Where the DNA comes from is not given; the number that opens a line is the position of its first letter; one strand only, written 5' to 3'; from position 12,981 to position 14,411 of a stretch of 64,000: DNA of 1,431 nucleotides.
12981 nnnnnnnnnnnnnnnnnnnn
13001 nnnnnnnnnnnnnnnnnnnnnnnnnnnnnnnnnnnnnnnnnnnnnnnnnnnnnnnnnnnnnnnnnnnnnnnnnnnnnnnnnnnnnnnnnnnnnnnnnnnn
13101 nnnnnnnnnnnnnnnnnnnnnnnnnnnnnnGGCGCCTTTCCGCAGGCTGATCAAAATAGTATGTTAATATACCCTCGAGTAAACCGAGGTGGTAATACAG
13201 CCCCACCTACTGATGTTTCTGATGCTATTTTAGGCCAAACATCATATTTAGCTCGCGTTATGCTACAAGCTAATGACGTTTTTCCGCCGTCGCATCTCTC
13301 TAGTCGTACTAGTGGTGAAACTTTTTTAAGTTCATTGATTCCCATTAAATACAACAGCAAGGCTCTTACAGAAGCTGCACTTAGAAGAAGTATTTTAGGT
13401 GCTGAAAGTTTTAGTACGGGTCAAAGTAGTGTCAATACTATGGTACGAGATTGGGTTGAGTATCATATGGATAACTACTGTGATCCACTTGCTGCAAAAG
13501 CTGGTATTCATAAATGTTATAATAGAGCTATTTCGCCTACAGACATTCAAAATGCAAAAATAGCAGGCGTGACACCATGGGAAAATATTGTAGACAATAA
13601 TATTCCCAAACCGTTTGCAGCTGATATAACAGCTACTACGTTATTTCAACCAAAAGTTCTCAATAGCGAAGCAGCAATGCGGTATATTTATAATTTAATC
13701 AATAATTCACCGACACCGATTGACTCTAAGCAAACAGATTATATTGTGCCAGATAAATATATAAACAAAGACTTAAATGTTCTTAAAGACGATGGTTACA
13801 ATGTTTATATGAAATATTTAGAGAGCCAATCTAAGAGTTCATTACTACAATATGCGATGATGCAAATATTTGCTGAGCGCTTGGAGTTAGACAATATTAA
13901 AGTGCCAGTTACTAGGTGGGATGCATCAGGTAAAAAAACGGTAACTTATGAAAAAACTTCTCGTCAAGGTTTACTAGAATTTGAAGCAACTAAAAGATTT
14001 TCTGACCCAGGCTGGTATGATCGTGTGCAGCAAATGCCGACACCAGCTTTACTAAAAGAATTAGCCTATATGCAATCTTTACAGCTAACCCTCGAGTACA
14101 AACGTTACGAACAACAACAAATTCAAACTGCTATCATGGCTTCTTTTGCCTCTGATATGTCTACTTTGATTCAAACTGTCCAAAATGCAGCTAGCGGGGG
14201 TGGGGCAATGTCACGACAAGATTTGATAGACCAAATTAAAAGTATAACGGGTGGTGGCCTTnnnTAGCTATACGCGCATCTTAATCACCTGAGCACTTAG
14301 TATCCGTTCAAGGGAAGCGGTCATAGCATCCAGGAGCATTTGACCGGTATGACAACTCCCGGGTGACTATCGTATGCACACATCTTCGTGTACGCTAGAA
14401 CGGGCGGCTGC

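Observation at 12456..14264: Secreted PAN/apple-domain protein directly downstream of icmX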

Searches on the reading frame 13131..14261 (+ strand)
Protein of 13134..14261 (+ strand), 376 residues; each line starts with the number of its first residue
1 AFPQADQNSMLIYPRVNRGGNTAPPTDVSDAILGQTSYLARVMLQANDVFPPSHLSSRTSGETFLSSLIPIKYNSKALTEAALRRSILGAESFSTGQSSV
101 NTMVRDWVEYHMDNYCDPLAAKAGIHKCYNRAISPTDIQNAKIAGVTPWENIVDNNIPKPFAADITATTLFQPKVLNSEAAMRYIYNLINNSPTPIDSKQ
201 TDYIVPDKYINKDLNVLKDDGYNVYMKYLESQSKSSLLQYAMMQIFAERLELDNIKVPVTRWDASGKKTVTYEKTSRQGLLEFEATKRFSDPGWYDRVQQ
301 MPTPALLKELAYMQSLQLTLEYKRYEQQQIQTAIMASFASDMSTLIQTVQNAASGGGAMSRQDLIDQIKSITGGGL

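Call 27: find_homologous_proteins(query=A2, max_evalue=0.001)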
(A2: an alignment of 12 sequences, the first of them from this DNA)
Query A2 (12 sequences) (376 aa, profile of the alignment): 17 proteins with E <= 0.001 among 8000 candidates.
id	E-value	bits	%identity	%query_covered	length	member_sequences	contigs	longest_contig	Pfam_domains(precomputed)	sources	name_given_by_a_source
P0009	5.7e-185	633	50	99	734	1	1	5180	-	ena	-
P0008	1.1e-182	625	53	91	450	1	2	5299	PF28212.1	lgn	-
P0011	9.0e-181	619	52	83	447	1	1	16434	-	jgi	jgi:hypothetical protein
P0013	1.8e-172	592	51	82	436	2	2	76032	-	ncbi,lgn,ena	-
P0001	3.4e-171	588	100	100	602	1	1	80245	PF14295.13,PF00024.33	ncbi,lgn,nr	ncbi:MAG: hypothetical protein KBD64_00120 [Gammaproteobacteria bacterium]|nr:hypothetical protein [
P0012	8.7e-169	580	51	82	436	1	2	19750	-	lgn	-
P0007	7.0e-168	577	46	99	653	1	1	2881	-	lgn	-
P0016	7.9e-168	576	47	91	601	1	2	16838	-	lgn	-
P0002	5.0e-167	574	63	98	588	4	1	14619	PF00024.33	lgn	-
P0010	2.7e-164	565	52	92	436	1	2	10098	-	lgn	-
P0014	1.5e-161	556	47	92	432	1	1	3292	-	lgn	-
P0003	2.5e-159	548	60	99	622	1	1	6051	PF00024.33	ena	-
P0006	2.3e-157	542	54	98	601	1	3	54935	PF28212.1,PF14295.13,PF00024.33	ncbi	-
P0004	7.0e-157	540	57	99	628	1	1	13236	PF00024.33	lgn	-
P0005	6.9e-152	524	55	93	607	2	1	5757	PF00024.33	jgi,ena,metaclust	metaclust:\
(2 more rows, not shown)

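Call 32: search_dna_similar(query=window:13134-14261:+, collection=plasmids, mode=protein, max_evalue=1, max_rows=20)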
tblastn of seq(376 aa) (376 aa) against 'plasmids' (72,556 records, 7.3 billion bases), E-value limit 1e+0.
No match.

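Call 33: search_protein_representatives(alignment_id=A2)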
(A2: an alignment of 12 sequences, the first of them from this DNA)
Query: 12 sequences, 397 profile positions. Proteins with E-value up to 0.001 (for the whole library): 190; up to 1e-10: 36; up to 1e-30: 12. The best 150 are listed.
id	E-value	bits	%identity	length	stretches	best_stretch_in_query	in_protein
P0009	1.8e-185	632.9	-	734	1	2-391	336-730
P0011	2.9e-181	619.1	-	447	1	4-396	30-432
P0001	1.1e-171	587.5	-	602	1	2-386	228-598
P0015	7.4e-170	581.5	-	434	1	3-396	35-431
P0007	2.2e-168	576.6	-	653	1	2-393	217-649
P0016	2.5e-168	576.4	-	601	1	2-393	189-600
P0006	7.3e-158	542.0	-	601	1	5-389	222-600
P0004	2.2e-157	540.4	-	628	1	6-388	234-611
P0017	1.3e-139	481.9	-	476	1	6-394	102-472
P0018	5.2e-99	348.2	-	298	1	121-387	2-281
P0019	5.6e-68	246.0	-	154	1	241-389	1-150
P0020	5.0e-45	170.4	-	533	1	5-389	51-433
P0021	2.3e-24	102.4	-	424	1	113-380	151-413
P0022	2.9e-21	92.2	-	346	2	177-359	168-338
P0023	6.8e-21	91.0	-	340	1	176-354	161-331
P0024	1.4e-18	83.4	-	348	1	237-369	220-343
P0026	5.2e-18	81.5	-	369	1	176-373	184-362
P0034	2.0e-12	63.1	-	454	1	90-377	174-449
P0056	1.9e-09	53.3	-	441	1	185-385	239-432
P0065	1.2e-08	50.6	-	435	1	115-370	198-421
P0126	6.1e-06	41.7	-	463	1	291-395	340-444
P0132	8.2e-06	41.3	-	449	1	289-362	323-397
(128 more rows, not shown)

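Call 34: search_protein_families(library=ncbifam, proteins=[P0020, P0021, P0022, P0023, P0024, P0026, P0034, P0056, P0065, P0126], max_evalue=0.01)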
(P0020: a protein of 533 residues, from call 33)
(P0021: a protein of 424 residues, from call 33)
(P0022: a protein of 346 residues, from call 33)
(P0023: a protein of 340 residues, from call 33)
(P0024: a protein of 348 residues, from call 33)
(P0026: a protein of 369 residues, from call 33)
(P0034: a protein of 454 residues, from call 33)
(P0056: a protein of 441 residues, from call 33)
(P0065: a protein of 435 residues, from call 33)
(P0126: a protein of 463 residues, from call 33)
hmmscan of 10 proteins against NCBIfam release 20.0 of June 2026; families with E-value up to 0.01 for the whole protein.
P0020 (533 aa): 0 families

P0021 (424 aa): 0 families

P0022 (346 aa): 1 family
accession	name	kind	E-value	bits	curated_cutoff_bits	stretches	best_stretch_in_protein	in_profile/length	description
NF033888.1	conj_TraW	equivalog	0.0015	17.8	100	1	272-338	295-361/380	conjugal transfer protein TraW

P0023 (340 aa): 0 families

P0024 (348 aa): 1 family
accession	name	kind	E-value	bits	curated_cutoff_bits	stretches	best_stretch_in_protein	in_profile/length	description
NF033888.1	conj_TraW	equivalog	0.0041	16.3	100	1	268-332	296-360/380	conjugal transfer protein TraW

P0026 (369 aa): 0 families

P0034 (454 aa): 1 family
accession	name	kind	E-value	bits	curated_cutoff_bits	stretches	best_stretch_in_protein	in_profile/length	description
NF033888.1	conj_TraW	equivalog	3.7e-07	29.6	100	1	367-435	297-362/380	conjugal transfer protein TraW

P0056 (441 aa): 0 families

P0065 (435 aa): 0 families

P0126 (463 aa): 1 family
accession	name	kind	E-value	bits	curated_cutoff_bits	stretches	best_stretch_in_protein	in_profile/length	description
NF058591.1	archaellum_scaf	equivalog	0.00035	20.2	225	0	65-106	69-111/250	archaellum flagellar motor scaffold protein FlaX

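Call 35: list_cluster_members(proteins=[P0020, P0021, P0022, P0023, P0026, P0034, P0056, P0065, P0126, P0132])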
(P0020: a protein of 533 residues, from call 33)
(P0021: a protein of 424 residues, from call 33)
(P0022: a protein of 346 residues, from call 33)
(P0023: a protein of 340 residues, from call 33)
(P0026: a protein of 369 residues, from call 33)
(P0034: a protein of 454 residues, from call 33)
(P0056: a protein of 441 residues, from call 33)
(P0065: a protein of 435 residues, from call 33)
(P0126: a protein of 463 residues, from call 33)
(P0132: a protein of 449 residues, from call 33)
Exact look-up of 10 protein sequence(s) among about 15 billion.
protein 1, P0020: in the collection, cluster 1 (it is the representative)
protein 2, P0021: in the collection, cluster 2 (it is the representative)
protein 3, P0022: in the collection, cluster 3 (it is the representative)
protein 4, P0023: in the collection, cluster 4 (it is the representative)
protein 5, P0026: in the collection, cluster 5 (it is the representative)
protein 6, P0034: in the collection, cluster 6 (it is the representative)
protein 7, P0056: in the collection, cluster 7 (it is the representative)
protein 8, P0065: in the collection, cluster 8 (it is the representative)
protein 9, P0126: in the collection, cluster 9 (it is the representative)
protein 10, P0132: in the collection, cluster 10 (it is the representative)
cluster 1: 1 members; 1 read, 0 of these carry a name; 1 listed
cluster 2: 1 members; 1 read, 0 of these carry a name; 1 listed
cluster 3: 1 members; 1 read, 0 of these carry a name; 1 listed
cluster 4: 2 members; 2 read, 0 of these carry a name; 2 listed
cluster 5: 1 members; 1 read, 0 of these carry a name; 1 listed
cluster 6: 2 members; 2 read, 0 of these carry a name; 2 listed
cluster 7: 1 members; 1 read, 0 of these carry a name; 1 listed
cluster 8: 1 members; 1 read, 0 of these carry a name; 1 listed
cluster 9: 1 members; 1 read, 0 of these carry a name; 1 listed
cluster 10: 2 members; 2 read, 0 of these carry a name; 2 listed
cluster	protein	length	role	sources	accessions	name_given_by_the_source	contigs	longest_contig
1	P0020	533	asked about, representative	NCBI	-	-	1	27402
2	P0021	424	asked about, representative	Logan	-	-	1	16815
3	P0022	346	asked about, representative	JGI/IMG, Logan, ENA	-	-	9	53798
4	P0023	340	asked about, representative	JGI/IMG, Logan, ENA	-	-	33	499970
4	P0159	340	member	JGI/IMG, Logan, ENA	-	-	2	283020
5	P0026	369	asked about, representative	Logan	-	-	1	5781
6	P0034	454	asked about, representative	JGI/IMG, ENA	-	-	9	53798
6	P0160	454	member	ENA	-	-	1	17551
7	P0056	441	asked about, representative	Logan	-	-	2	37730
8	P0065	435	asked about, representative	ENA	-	-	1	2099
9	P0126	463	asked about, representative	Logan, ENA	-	-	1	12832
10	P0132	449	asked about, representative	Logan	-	-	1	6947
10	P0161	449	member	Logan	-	-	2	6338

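Call 36: search_protein_families(library=pfam, proteins=[P0034, P0020, P0021, P0126, P0132, P0056], max_evalue=1)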
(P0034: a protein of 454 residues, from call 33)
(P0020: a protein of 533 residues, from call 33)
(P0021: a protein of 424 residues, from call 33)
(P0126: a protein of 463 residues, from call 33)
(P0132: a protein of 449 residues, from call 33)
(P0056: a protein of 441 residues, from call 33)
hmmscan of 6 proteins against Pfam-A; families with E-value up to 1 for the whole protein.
P0034 (454 aa): 1 family
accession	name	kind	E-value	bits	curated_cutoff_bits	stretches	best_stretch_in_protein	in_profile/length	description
PF12380.14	Peptidase_C62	-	0.19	11.3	19.2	1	159-234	180-253/284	Gill-associated viral 3C-like peptidase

P0020 (533 aa): 1 family
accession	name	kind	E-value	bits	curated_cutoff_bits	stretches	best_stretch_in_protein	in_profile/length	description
PF19003.5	DUF5732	-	0.056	14.3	27.8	1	141-180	6-45/84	Family of unknown function (DUF5732)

P0021 (424 aa): 1 family
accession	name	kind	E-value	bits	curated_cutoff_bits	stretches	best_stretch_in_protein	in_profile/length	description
PF21078.2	GDH_HM3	-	0.18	12.4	24.6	1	267-293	28-54/66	Glutamate dehydrogenase, helical motif 3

P0126 (463 aa): 7 families
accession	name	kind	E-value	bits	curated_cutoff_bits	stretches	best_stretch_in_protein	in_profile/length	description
PF24151.2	ArlX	-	0.00014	21.9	28.7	1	56-107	50-101/229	ArlX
PF22099.1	MRS2-like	-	0.014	15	27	1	80-128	120-164/241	Magnesium transporter MRS2-like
PF04513.17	Baculo_PEP_C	-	0.015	15.8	38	1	66-112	81-127/140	Baculovirus polyhedron envelope protein, PEP, C terminus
PF21187.2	CYAA_C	-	0.023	15.4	22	1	109-191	8-86/100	Yeast adenylate cyclase, C-terminal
PF22662.2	Csa3_N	-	0.071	13.6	27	0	53-99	59-107/120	Csa3 CRISPR-associated Rossmann-like domain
PF06103.16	DUF948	-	0.27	11.9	37.2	1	399-446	21-67/89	Bacterial protein of unknown function (DUF948)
PF24915.1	Spectrin_SESTD1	-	0.39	11.6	27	0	64-115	36-87/110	SESTD1-like, spectrin repeat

P0132 (449 aa): 0 families

P0056 (441 aa): 0 families

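Call 37: find_encoding_contigs(protein=P0034, flank=10000, max_places=2)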
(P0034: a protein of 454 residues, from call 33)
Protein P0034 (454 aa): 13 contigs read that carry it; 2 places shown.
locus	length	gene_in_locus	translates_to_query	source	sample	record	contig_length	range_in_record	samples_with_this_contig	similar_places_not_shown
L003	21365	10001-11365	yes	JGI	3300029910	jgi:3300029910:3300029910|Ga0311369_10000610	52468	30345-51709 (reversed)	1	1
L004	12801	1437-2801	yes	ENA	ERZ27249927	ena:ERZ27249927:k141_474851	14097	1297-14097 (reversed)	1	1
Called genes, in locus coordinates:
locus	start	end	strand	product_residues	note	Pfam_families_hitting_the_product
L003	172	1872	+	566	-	PF02366:PMT, PF13231:PMT_2, PF18583:Arnt_C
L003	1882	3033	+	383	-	PF00155:Aminotran_1_2 (weak), PF01041:DegT_DnrJ_EryC1, PF01212:Beta_elim_lyase, PF01053:Cys_Met_Meta_PP (weak)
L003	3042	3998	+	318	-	PF00535:Glycos_transf_2, PF10111:Glyco_tranf_2_2 (weak), PF13641:Glyco_tranf_2_3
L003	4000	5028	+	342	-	PF01073:3Beta_HSD (weak), PF01370:Epimerase, PF13460:NAD_binding_10 (faint), PF16363:GDP_Man_Dehyd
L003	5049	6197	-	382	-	PF00375:SDF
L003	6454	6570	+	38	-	-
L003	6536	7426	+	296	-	PF12796:Ank_2 (weak), PF13606:Ank_3 (faint), PF24521:Ank_KRIT1 (faint), PF12796:Ank_2, PF13637:Ank_4, PF13857:Ank_5 (weak), PF00023:Ank (weak), PF13637:Ank_4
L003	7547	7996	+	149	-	PF23130:IcmW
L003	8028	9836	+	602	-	-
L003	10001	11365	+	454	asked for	PF28212:TraW-like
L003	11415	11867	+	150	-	-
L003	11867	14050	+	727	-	-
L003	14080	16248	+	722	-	-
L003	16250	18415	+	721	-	-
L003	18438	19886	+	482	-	PF02028:BCCT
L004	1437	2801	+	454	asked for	PF28212:TraW-like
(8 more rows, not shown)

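Call 44: find_encoding_contigs(protein=P0020, flank=7000, max_places=1)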
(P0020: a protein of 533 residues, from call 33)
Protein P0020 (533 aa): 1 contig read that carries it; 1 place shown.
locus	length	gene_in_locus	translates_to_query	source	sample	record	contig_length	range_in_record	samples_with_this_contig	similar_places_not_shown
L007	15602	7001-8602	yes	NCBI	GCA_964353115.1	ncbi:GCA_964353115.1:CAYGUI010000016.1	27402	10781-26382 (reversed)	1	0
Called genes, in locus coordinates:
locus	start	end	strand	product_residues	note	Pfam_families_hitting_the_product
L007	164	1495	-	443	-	-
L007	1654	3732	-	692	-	-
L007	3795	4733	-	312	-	PF00561:Abhydrolase_1, PF12146:Hydrolase_4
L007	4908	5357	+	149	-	PF23130:IcmW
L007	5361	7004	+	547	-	-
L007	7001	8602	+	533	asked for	-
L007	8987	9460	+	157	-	-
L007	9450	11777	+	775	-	-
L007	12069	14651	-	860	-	PF01580:FtsK_SpoIIIE (faint), PF12696:TraG-D_C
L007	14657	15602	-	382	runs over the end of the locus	PF23127:DotM_C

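Call 45: find_encoding_contigs(protein=P0023, flank=7000, max_places=1)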
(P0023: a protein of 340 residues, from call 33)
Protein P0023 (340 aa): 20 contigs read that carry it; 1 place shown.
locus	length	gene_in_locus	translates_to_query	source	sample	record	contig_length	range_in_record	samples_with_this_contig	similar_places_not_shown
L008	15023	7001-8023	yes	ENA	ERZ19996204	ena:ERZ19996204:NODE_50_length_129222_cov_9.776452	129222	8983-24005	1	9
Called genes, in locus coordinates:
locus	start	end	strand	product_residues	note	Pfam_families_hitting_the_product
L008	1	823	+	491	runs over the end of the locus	PF02366:PMT, PF13231:PMT_2, PF18583:Arnt_C (weak)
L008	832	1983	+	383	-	PF01041:DegT_DnrJ_EryC1, PF00155:Aminotran_1_2 (weak), PF00266:Aminotran_5 (weak), PF01053:Cys_Met_Meta_PP (weak)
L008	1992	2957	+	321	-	PF00535:Glycos_transf_2, PF10111:Glyco_tranf_2_2 (weak), PF13641:Glyco_tranf_2_3 (weak)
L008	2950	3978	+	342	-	PF01073:3Beta_HSD (weak), PF01370:Epimerase, PF13460:NAD_binding_10 (weak), PF16363:GDP_Man_Dehyd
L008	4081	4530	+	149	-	PF23130:IcmW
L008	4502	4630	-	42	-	-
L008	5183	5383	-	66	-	-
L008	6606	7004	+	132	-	-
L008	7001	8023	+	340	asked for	PF28212:TraW-like (weak)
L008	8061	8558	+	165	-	-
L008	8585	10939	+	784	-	-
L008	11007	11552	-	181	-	-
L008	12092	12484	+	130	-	-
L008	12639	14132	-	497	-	PF06097:DUF945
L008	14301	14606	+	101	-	PF01197:Ribosomal_L31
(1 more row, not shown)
